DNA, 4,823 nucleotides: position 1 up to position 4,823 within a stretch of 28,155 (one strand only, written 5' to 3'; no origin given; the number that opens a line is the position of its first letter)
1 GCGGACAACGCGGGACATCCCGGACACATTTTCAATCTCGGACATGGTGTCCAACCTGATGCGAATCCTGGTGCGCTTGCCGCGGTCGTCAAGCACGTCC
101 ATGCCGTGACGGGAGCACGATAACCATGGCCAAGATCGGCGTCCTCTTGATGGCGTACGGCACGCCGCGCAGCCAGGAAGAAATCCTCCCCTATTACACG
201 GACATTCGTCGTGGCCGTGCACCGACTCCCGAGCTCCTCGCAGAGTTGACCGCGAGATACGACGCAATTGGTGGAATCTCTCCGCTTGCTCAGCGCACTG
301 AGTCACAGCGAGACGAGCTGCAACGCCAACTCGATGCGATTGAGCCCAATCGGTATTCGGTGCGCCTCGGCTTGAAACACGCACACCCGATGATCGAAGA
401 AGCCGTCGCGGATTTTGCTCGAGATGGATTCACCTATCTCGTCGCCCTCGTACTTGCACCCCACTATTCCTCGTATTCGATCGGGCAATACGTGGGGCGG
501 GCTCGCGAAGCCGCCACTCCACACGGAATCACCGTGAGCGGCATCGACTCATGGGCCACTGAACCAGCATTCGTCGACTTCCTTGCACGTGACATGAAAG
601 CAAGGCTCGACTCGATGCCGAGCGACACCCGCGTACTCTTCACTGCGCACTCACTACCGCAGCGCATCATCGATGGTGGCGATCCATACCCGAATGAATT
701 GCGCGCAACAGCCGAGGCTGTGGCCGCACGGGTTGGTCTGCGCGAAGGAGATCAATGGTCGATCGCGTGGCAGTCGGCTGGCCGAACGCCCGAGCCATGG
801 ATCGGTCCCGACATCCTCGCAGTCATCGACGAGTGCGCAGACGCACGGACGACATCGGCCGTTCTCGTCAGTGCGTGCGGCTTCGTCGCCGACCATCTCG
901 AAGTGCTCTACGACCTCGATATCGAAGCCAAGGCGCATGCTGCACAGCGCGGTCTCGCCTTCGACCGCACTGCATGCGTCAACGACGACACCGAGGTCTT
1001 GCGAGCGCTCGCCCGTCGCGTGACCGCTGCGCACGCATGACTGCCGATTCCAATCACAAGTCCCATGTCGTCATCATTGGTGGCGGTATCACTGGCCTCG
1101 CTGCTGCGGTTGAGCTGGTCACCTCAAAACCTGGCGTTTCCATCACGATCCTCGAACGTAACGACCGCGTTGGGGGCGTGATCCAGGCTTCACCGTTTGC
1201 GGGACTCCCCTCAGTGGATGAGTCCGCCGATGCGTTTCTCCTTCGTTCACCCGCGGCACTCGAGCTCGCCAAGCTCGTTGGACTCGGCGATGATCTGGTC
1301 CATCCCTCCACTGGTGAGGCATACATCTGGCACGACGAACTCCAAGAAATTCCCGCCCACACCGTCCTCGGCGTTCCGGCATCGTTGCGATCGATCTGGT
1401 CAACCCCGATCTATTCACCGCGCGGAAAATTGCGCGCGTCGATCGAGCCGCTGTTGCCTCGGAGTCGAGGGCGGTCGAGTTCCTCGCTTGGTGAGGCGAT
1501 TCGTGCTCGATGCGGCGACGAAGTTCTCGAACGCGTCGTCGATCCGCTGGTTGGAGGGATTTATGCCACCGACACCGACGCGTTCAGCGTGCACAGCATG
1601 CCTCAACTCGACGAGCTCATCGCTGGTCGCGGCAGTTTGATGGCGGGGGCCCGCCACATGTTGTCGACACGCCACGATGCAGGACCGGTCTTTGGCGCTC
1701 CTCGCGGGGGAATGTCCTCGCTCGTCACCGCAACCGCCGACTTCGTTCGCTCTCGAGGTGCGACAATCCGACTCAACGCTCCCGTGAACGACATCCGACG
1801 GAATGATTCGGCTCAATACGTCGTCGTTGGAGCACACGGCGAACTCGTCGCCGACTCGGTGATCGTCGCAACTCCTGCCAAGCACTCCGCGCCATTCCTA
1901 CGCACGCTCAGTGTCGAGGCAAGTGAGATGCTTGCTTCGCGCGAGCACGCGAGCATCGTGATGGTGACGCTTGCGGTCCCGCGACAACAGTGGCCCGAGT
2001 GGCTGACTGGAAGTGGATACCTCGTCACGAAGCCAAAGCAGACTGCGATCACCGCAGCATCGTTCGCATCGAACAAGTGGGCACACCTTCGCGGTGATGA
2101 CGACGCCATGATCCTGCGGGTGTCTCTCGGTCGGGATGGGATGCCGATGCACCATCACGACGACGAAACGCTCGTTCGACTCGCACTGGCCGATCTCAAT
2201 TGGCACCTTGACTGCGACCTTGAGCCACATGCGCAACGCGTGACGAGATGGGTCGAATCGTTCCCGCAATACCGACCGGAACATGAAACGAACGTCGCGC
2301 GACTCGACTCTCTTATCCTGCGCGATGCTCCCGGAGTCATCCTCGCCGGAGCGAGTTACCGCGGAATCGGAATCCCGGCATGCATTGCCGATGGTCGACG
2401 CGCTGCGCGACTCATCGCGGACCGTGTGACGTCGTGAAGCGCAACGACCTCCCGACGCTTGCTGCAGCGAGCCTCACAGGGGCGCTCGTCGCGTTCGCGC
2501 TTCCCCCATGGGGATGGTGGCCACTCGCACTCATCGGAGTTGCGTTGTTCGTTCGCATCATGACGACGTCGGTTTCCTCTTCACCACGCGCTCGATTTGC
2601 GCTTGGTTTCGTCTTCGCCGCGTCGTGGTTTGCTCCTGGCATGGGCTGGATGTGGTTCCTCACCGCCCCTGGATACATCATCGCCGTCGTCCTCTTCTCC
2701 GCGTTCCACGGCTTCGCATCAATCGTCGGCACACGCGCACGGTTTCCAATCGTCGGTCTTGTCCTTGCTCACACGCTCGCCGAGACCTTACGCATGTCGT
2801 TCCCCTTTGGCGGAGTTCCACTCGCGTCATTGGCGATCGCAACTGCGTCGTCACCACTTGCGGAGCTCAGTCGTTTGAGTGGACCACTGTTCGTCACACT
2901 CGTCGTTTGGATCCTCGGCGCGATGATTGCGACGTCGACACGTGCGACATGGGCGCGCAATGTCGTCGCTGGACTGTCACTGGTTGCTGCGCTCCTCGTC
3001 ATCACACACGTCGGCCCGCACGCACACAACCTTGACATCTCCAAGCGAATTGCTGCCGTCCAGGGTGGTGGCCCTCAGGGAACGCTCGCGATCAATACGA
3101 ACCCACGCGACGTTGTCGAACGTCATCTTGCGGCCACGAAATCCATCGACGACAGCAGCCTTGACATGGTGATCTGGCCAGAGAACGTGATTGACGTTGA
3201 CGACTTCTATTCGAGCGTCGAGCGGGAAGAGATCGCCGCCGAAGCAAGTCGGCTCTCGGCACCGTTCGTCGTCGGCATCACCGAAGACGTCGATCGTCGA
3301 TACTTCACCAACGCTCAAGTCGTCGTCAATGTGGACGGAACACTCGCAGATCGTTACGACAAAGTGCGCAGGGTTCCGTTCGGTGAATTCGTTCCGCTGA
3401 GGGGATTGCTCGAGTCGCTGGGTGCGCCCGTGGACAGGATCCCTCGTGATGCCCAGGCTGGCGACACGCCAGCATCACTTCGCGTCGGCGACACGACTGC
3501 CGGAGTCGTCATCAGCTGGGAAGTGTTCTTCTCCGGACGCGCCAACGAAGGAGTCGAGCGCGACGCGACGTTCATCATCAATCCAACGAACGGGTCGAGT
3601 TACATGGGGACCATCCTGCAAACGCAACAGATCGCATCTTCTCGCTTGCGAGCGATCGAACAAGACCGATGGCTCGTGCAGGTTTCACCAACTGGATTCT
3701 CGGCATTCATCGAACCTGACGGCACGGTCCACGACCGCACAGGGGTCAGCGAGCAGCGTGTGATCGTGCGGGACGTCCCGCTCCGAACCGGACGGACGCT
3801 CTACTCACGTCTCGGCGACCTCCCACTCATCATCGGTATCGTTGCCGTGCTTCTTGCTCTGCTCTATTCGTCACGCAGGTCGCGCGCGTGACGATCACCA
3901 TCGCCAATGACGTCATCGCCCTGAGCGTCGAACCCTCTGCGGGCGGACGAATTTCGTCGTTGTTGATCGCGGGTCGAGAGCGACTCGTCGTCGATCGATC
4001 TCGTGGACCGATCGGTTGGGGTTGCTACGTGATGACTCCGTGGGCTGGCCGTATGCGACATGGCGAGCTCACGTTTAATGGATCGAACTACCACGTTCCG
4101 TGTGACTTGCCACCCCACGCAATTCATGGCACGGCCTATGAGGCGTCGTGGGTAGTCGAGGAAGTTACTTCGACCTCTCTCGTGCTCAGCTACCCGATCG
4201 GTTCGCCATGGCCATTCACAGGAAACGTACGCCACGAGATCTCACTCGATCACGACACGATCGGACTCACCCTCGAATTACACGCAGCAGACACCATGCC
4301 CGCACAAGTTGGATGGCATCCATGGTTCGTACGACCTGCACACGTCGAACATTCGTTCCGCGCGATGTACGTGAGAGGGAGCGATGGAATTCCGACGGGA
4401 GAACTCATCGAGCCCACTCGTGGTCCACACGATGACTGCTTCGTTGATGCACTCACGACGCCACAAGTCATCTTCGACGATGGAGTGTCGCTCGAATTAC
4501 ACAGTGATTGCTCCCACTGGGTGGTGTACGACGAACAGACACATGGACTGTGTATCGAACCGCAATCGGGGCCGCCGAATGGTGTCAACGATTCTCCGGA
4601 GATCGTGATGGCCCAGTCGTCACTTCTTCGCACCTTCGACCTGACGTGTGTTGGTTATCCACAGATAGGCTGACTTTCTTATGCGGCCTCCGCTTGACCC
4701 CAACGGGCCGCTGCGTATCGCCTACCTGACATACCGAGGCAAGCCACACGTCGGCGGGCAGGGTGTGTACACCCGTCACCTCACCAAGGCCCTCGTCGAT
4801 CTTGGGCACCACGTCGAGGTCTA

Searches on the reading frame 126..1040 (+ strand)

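Call 20: search_protein_families(library=pfam, proteins=[window:126-1040:+], max_evalue=0.001)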
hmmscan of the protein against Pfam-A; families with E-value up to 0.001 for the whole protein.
window:126-1040:+ (304 aa): 1 family
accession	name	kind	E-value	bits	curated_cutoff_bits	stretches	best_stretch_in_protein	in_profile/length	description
PF00762.24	Ferrochelatase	-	2.1e-76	257.4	27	1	3-301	1-315/317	Ferrochelatase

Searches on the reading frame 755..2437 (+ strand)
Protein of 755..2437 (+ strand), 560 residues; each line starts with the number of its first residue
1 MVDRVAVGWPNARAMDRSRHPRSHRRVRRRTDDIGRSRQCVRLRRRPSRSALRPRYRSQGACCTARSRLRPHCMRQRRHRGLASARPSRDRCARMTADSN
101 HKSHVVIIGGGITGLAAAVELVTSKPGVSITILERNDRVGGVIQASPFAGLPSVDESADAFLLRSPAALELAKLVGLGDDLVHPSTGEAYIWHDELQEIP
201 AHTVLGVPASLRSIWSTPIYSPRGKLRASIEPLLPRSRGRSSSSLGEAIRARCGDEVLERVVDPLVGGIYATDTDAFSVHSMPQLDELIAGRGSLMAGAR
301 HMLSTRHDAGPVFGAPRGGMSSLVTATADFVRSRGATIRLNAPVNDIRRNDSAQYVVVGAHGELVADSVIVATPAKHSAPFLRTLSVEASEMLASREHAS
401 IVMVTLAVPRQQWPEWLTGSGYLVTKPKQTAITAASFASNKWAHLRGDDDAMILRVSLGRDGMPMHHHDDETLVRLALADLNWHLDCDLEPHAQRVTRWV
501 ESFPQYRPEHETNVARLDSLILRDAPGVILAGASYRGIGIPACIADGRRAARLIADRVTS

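Call 20: search_protein_families(library=pfam, proteins=[window:755-2437:+], max_evalue=0.001)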
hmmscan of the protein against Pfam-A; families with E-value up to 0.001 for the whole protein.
window:755-2437:+ (560 aa): 11 families
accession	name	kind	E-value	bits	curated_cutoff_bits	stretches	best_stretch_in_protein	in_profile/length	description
PF01593.30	Amino_oxidase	-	5.5e-47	161.5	19.8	1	112-554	1-442/443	Flavin containing amine oxidoreductase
PF01266.30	DAO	-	8.8e-14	52.2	27.9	1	104-438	1-271/353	FAD dependent oxidoreductase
PF13450.12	NAD_binding_8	-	7.9e-09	36.1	21.9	1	107-163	1-54/68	NAD(P)-binding Rossmann-like domain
PF07992.20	Pyr_redox_2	-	1.6e-07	31.5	26.1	1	100-140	140-178/291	Pyridine nucleotide-disulphide oxidoreductase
PF03486.20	HI0933_like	-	2.5e-06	27.6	50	0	104-144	2-40/244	HI0933-like protein Rossmann domain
PF13454.12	NAD_binding_9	-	1e-05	26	21.8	0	106-143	1-41/155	FAD-NAD(P)-binding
PF13738.12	Pyr_redox_3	-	0.00018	21.3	30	0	106-140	1-33/305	Pyridine nucleotide-disulphide oxidoreductase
PF01946.23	Thi4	-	0.00018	21.3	26.2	1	101-142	16-56/235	Thi4 family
PF00070.33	Pyr_redox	-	0.00045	21.1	22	0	104-140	1-35/82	Pyridine nucleotide-disulphide oxidoreductase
PF12831.13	FAD_oxidored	-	0.00061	19.6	27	1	105-143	2-38/416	FAD dependent oxidoreductase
PF05834.18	Lycopene_cycl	-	0.00077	19.1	23.4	0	105-137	2-34/380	Lycopene cyclase protein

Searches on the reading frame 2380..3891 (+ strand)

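Call 20: search_protein_families(library=pfam, proteins=[window:2380-3891:+], max_evalue=0.001)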
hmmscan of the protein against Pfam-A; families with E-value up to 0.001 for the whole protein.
window:2380-3891:+ (503 aa): 2 families
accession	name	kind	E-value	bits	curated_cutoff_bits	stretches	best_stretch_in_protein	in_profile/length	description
PF00795.27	CN_hydrolase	-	4.4e-17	62.7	23.2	1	223-471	1-251/256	Carbon-nitrogen hydrolase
PF20154.4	LNT_N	-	2.3e-15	57.6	27.1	1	34-181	2-158/159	Apolipoprotein N-acyltransferase N-terminal domain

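Call 70: search_protein_families(library=ncbifam, proteins=[window:2380-3891:+], max_evalue=0.00001)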
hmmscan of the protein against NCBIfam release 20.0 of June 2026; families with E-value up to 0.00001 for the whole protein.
window:2380-3891:+ (503 aa): 1 family
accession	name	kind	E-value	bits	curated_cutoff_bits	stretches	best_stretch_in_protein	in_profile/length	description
TIGR00546.1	lnt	equivalog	1.3e-57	195.8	132.9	1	78-449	6-394/395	apolipoprotein N-acyltransferase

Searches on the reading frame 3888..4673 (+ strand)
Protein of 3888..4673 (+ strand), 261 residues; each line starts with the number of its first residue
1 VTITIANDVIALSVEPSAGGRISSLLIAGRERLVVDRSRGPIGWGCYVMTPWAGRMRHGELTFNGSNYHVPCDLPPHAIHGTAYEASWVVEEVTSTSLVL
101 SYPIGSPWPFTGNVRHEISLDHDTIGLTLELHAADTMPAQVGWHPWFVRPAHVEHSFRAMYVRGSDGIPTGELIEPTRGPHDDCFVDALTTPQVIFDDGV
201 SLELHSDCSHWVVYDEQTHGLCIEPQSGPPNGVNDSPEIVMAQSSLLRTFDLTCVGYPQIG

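Call 20: search_protein_families(library=pfam, proteins=[window:3888-4673:+], max_evalue=0.001)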
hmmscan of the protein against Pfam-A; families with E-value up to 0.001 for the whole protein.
window:3888-4673:+ (261 aa): 1 family
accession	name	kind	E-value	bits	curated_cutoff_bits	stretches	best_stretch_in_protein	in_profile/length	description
PF01263.26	Aldose_epim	-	7.9e-18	65.3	27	1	3-181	3-200/299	Aldose 1-epimerase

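Call 70: search_protein_families(library=ncbifam, proteins=[window:3888-4673:+], max_evalue=0.00001)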
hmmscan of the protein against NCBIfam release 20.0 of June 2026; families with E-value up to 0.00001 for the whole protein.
window:3888-4673:+ (261 aa): 1 family
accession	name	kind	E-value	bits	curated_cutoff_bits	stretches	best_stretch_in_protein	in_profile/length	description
NF011719.0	PRK15172.1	equivalog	2.1e-08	33.9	251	0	46-147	56-164/300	aldose-1-epimerase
